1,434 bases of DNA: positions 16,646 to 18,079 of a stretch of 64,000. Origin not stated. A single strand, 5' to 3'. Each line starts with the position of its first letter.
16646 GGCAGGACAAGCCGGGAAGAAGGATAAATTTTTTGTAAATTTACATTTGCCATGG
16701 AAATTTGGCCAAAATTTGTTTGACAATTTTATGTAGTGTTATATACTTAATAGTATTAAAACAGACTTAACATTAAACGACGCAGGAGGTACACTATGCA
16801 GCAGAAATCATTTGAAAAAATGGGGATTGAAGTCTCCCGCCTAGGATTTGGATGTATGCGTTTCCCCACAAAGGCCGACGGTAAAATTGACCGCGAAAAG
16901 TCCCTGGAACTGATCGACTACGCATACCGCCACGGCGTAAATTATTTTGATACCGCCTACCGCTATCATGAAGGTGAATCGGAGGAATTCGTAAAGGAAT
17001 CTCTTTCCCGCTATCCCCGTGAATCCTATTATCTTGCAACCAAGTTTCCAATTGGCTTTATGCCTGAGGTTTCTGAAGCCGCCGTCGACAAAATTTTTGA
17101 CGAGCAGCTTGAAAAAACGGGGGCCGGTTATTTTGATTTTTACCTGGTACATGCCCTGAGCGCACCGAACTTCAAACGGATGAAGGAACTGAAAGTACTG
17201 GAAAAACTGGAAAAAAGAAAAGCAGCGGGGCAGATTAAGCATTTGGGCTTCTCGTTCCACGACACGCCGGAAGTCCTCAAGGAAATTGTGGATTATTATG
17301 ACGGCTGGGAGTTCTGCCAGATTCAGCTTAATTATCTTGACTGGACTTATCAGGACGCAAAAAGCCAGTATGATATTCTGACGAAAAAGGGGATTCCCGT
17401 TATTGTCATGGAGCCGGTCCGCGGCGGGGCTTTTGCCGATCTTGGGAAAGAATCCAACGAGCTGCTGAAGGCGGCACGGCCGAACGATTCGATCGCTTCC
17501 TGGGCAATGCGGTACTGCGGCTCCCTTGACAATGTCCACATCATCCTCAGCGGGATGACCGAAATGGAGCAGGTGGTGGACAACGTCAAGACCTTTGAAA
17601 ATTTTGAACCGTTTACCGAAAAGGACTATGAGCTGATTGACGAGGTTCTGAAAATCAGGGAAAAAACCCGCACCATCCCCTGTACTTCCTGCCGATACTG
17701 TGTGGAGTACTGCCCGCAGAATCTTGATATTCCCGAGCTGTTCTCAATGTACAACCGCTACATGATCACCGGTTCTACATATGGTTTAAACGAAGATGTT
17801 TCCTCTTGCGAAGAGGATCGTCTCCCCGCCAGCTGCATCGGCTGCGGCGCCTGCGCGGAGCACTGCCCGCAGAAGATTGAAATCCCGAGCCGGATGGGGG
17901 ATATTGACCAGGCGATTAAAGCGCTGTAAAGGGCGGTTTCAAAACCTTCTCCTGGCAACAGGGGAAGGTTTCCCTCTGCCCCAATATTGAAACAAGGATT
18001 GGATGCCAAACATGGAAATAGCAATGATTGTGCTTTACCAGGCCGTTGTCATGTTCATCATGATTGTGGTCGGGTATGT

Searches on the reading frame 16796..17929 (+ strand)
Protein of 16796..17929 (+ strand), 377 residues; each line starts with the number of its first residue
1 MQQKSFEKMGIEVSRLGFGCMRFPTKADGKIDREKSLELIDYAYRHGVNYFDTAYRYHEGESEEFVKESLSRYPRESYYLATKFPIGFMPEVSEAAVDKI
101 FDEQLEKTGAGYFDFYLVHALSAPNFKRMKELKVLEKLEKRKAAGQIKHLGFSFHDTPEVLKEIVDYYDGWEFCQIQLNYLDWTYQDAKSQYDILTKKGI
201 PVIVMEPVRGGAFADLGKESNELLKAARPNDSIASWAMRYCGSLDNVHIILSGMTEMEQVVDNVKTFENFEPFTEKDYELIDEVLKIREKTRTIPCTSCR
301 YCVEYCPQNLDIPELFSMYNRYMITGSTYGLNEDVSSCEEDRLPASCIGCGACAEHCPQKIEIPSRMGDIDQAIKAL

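Call 34: search_protein_families(library=pfam, proteins=[window:16796-17929:+], max_evalue=0.001)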
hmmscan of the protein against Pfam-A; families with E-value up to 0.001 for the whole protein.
window:16796-17929:+ (377 aa): 13 families
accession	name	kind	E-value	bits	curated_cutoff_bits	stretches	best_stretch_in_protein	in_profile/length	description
PF00248.27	Aldo_ket_red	-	6.1e-41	140.8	24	1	15-285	1-290/291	Aldo/keto reductase family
PF13187.11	Fer4_9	-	8.6e-10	38.9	27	1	296-360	2-50/52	4Fe-4S dicluster domain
PF00037.32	Fer4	-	2.2e-07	30.8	21.1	1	345-359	6-20/24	4Fe-4S binding domain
PF13237.11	Fer4_10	-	4.3e-07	30.2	25.5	1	295-358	8-53/53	4Fe-4S dicluster domain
PF13183.11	Fer4_8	-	7e-07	30.1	27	1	295-361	4-68/68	4Fe-4S dicluster domain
PF13746.11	Fer4_18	-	2.3e-06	28.2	27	0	283-314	48-79/114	4Fe-4S dicluster domain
PF13534.11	Fer4_17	-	2.8e-06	28.2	22.2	1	296-361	2-60/61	4Fe-4S dicluster domain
PF12838.12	Fer4_7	-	1.8e-05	25.5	27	1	296-361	2-52/52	4Fe-4S dicluster domain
PF12797.12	Fer4_2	-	2.1e-05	24.6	24.5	0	345-358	8-21/22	4Fe-4S binding domain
PF12837.12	Fer4_6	-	0.00012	22.3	25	0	344-358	6-20/24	4Fe-4S binding domain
PF12798.12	Fer4_3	-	0.00025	22.1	27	0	347-360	1-14/15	4Fe-4S binding domain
PF13484.11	Fer4_16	-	0.00039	21.6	30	0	296-359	2-65/66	4Fe-4S double cluster binding domain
PF17179.9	Fer4_22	-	0.00048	21.4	27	0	341-361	75-95/95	4Fe-4S dicluster domain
